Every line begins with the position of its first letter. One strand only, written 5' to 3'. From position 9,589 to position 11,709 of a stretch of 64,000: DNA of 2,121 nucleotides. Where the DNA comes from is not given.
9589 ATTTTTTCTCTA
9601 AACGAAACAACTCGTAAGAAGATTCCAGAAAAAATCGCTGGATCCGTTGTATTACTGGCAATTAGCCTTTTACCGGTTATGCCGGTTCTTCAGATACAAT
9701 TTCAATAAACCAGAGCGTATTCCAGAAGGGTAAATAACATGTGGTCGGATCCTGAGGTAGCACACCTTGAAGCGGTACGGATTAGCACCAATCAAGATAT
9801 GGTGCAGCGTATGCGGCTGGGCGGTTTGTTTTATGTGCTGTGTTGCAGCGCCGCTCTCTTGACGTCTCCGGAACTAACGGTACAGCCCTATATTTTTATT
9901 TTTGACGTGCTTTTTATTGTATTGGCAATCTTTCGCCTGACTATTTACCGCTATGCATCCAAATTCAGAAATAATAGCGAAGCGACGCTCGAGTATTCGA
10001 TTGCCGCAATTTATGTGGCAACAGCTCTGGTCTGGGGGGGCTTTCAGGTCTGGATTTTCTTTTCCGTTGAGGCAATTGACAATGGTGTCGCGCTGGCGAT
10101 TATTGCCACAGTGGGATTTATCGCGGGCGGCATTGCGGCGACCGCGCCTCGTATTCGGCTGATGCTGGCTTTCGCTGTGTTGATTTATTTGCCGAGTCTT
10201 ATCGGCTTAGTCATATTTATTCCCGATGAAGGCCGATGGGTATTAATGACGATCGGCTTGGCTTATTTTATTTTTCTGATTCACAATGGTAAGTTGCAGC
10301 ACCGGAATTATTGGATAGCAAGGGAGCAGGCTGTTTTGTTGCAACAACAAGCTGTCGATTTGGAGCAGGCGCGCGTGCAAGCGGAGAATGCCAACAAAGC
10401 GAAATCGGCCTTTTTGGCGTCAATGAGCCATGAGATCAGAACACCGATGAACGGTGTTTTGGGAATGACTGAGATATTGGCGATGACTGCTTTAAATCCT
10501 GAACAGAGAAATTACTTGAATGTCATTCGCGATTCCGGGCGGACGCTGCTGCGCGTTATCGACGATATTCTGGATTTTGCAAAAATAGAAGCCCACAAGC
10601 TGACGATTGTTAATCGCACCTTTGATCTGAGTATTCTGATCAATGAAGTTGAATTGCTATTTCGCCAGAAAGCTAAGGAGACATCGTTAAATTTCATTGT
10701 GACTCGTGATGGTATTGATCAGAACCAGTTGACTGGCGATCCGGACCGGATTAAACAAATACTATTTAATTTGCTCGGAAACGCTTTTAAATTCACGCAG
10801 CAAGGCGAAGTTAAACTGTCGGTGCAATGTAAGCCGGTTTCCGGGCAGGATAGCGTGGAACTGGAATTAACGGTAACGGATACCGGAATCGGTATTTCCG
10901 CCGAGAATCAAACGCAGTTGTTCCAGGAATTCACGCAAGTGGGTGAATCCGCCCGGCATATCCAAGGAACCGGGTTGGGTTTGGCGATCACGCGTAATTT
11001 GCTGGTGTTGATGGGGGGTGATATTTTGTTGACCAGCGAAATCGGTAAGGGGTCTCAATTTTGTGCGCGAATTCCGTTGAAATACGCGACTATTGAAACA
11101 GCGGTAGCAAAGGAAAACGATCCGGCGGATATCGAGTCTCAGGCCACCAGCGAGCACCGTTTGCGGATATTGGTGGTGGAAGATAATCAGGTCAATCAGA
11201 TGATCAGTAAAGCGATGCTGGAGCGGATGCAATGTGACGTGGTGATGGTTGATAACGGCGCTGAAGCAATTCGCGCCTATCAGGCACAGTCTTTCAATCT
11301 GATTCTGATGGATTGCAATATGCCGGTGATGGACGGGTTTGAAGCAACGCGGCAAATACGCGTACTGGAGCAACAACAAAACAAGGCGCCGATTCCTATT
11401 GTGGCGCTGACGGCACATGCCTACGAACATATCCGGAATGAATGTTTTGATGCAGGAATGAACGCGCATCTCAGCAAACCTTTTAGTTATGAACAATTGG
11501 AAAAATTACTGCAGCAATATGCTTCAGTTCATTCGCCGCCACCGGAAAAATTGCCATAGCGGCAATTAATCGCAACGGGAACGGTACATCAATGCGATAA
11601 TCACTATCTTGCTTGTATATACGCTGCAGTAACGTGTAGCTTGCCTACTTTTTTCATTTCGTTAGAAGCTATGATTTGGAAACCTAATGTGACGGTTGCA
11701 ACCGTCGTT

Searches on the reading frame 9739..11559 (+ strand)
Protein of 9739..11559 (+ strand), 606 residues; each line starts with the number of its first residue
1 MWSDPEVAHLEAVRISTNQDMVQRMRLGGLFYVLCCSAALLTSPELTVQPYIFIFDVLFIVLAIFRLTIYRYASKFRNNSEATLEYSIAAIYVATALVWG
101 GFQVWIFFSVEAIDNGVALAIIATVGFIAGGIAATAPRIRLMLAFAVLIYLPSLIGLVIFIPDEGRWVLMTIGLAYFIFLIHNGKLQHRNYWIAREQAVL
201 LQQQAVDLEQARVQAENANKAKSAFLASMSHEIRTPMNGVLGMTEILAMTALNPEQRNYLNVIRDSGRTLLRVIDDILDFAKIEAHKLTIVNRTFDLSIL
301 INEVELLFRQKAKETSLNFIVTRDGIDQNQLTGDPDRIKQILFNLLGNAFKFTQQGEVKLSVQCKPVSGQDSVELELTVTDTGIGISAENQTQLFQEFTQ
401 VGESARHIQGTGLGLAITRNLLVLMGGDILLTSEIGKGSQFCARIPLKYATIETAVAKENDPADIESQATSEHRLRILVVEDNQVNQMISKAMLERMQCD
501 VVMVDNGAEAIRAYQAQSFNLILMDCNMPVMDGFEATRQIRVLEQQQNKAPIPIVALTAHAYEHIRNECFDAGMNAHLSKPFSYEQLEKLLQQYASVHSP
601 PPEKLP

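Call 56: search_protein_families(library=ncbifam, proteins=[window:9739-11559:+], max_evalue=1e-10)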
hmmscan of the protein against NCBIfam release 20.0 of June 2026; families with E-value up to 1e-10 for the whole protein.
window:9739-11559:+ (606 aa): 87 families (the best 25 are shown)
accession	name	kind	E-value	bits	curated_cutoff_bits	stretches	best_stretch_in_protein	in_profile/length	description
TIGR02956.1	TMAO_torS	equivalog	9.1e-120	401.4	676.5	1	201-594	443-819/967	TMAO reductase system sensor histidine kinase/response regulator TorS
NF008318.0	PRK11107.1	equivalog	1.4e-106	357.6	890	2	201-453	272-524/920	two-component sensor histidine kinase BarA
NF041947.1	LuxQ_Vibrio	equivalog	8.9e-101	338.1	1200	1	209-596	459-840/843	quorum-sensing autoinducer 2 sensor kinase/phosphatase LuxQ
NF011874.0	PRK15347.1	equivalog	6.5e-90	302.4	852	2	202-451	378-618/921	two component system sensor kinase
NF008302.0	PRK11091.1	equivalog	4.4e-89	299.6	838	1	213-598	274-646/779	aerobic respiration two-component sensor histidine kinase ArcB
NF038297.2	hybrid_HK_HrmK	equivalog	4.1e-88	296.6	725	1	197-594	210-607/607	hybrid histidine kinase/response regulator HrmK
NF008099.0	PRK10841.1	equivalog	1.1e-79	268.4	920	2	211-457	459-700/949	two-component system sensor histidine kinase RcsC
NF045901.1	HisKinLetSLeg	equivalog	2.7e-78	263.9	1650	2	199-448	270-519/906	two-component system sensor histidine kinase LetS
NF008543.0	PRK11466.1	equivalog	1.2e-74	251.8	982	1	195-597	417-800/914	TMAO reductase system sensor histidine kinase/response regulator TorS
NF007420.1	PRK09959.1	equivalog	8.8e-63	212.3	1995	1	207-597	697-1076/1197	acid-sensing system histidine kinase EvgS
NF041832.1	near_NosP_CTERM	subfamily_domain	4.1e-51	174.2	400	1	216-593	1-368/370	NahK/ErcS family hybrid sensor histidine kinase/response regulator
NF046044.1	PnpS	equivalog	7.7e-47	160.1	400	1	217-446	165-390/390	two-component system histidine kinase PnpS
NF047465.1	hybrid_HK_LvrA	exception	4.4e-46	157.3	1200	1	201-596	181-585/819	hybrid histidine kinase/response regulator LvrA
NF050805.1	CellDivHKDivJCaul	equivalog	2.2e-43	148.3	1000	1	202-454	278-527/531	cell cycle sensor histidine kinase DivJ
NF047874.1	MASE3_PAS_HK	subfamily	2.6e-43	148.8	560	1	201-460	377-638/655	MASE3 domain-containing sensor histidine kinase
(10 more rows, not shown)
